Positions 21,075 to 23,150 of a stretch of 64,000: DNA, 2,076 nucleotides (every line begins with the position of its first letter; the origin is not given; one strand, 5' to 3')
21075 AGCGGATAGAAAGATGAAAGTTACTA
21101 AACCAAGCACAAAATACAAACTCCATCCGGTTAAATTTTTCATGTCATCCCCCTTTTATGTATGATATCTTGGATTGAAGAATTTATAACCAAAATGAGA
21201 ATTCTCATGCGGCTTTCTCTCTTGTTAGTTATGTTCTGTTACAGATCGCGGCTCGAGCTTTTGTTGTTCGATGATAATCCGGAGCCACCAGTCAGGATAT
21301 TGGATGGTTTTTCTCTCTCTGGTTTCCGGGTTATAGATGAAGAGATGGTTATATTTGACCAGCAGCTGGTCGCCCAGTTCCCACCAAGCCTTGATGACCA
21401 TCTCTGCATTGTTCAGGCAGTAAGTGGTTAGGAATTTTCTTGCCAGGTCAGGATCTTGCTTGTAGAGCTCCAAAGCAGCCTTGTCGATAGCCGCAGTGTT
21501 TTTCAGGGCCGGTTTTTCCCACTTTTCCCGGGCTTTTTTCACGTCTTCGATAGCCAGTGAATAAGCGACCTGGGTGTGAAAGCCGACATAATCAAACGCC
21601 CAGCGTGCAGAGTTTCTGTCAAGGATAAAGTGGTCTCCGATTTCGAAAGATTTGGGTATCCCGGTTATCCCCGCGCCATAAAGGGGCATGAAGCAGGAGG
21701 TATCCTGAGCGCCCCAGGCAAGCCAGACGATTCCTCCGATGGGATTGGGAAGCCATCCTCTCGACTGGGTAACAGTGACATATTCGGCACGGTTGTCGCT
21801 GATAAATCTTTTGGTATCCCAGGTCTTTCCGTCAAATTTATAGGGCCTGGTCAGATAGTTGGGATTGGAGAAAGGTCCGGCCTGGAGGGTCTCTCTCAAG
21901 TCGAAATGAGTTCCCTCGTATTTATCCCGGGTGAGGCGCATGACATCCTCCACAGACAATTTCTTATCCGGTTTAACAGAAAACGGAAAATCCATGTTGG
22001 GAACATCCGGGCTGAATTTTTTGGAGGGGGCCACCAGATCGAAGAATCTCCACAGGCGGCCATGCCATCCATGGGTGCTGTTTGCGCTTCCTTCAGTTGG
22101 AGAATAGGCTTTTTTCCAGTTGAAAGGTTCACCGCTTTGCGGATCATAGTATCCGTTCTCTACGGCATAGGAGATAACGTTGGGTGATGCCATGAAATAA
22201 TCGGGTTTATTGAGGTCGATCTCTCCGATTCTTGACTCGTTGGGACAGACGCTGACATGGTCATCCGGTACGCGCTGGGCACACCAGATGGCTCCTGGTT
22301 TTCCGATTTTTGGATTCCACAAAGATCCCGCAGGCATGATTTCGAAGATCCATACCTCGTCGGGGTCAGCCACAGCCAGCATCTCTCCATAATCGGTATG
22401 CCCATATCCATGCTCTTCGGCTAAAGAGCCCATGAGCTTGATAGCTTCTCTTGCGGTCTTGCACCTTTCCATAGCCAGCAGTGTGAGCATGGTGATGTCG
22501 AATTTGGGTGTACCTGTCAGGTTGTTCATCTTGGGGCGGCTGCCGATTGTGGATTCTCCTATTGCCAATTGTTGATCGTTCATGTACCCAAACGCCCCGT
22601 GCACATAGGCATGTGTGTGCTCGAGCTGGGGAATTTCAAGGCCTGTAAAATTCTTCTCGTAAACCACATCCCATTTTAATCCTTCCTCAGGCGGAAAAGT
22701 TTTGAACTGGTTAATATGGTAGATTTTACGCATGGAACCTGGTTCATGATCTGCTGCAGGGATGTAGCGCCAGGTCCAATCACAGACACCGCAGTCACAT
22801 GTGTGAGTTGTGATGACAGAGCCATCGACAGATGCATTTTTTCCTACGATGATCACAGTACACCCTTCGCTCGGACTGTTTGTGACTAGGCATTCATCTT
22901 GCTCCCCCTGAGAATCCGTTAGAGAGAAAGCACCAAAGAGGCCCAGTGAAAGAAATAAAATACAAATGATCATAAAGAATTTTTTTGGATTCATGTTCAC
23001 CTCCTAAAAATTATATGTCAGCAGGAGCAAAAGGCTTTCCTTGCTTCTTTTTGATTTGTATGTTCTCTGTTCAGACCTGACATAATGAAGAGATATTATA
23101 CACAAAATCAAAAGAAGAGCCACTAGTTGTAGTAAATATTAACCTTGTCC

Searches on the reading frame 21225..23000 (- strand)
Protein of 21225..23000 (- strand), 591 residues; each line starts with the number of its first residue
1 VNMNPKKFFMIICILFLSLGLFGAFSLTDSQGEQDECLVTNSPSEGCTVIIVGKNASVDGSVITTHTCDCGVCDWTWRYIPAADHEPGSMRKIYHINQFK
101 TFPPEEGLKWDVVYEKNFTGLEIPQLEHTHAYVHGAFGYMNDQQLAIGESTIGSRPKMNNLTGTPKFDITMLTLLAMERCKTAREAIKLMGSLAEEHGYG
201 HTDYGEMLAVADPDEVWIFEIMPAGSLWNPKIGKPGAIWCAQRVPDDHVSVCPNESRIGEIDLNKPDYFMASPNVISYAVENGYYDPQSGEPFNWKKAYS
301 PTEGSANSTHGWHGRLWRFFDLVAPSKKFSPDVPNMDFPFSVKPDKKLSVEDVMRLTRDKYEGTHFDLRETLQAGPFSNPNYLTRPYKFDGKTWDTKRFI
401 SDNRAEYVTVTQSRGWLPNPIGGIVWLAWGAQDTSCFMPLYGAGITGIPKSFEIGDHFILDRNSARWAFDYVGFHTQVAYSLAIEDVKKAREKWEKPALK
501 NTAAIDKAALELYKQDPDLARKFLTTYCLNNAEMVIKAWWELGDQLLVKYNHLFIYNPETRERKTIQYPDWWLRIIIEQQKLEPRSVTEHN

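Call 17: search_protein_families(library=pfam, proteins=[window:21225-23000:-])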
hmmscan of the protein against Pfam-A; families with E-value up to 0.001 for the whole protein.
window:21225-23000:- (591 aa): 1 family
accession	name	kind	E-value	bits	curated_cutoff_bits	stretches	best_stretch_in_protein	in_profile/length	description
PF03577.20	Peptidase_C69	-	6.3e-61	207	23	1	47-492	2-401/402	Peptidase family C69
